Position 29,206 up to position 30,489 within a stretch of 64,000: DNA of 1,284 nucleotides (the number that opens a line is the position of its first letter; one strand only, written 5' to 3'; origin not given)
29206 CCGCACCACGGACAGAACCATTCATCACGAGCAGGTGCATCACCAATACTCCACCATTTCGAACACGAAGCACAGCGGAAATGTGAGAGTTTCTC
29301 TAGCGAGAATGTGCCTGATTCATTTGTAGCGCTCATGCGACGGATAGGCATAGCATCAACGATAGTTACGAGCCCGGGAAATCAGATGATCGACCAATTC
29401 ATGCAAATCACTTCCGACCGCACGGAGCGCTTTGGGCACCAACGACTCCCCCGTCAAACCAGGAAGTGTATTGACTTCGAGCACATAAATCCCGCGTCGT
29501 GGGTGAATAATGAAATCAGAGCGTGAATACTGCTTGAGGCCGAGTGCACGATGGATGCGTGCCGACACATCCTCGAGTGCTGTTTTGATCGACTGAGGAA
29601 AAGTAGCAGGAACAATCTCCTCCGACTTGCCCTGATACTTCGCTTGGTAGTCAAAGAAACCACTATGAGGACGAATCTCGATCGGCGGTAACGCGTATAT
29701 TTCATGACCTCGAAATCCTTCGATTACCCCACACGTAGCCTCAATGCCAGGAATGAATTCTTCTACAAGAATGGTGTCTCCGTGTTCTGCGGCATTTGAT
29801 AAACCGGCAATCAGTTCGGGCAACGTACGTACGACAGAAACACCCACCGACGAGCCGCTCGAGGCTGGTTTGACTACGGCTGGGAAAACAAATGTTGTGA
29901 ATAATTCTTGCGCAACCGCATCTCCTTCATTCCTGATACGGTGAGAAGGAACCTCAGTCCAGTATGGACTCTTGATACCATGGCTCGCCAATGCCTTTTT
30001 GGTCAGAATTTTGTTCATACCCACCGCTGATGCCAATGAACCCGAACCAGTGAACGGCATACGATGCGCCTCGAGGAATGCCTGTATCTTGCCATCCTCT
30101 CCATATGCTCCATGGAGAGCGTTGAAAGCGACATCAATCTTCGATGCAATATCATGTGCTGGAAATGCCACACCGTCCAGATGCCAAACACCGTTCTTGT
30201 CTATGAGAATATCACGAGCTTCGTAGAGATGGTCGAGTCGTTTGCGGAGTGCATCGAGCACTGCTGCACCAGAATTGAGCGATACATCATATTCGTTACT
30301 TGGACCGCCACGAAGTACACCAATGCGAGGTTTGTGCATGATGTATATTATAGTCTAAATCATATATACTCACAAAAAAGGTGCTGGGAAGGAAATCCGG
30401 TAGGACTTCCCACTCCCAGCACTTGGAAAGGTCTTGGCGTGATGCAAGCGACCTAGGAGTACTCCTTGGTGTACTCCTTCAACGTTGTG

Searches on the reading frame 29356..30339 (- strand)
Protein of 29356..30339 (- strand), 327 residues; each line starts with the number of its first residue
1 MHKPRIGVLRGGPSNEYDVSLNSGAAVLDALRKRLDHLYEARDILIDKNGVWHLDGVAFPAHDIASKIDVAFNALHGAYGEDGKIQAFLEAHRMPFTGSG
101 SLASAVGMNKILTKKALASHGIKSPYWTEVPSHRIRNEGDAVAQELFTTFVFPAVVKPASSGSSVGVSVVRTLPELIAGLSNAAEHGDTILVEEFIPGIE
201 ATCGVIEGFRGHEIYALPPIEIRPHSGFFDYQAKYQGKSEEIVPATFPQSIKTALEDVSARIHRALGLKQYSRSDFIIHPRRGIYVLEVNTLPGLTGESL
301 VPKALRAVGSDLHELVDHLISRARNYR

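Call 79: find_encoding_contigs(protein=window:29356-30339:-, flank=10000, max_places=1)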
Protein window:29356-30339:- (327 aa): 6 contigs read that carry it; 1 place shown.
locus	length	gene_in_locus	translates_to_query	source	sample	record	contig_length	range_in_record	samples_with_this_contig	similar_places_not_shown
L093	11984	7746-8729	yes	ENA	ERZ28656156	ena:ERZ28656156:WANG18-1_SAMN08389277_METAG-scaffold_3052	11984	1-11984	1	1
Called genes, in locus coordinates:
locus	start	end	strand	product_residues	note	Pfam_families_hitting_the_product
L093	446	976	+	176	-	PF13310:Virulence_RhuM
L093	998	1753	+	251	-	PF01145:Band_7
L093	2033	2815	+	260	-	PF00072:Response_reg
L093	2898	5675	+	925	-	PF00005:ABC_tran (faint), PF02463:SMC_N (faint), PF13175:AAA_15 (faint), PF13191:AAA_16 (faint), PF13304:AAA_21 (faint), PF13555:AAA_29 (faint), PF20703:nSTAND1 (faint), PF17760:UvrA_inter, +2 more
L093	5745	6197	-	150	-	-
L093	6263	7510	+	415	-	PF08459:UvrC_RNaseH_dom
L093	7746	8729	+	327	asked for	PF01820:Dala_Dala_lig_N, PF07478:Dala_Dala_lig_C, PF02655:ATP-grasp_3, PF02222:ATP-grasp (weak)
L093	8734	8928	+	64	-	-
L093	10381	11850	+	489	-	PF00479:G6PD_N, PF02781:G6PD_C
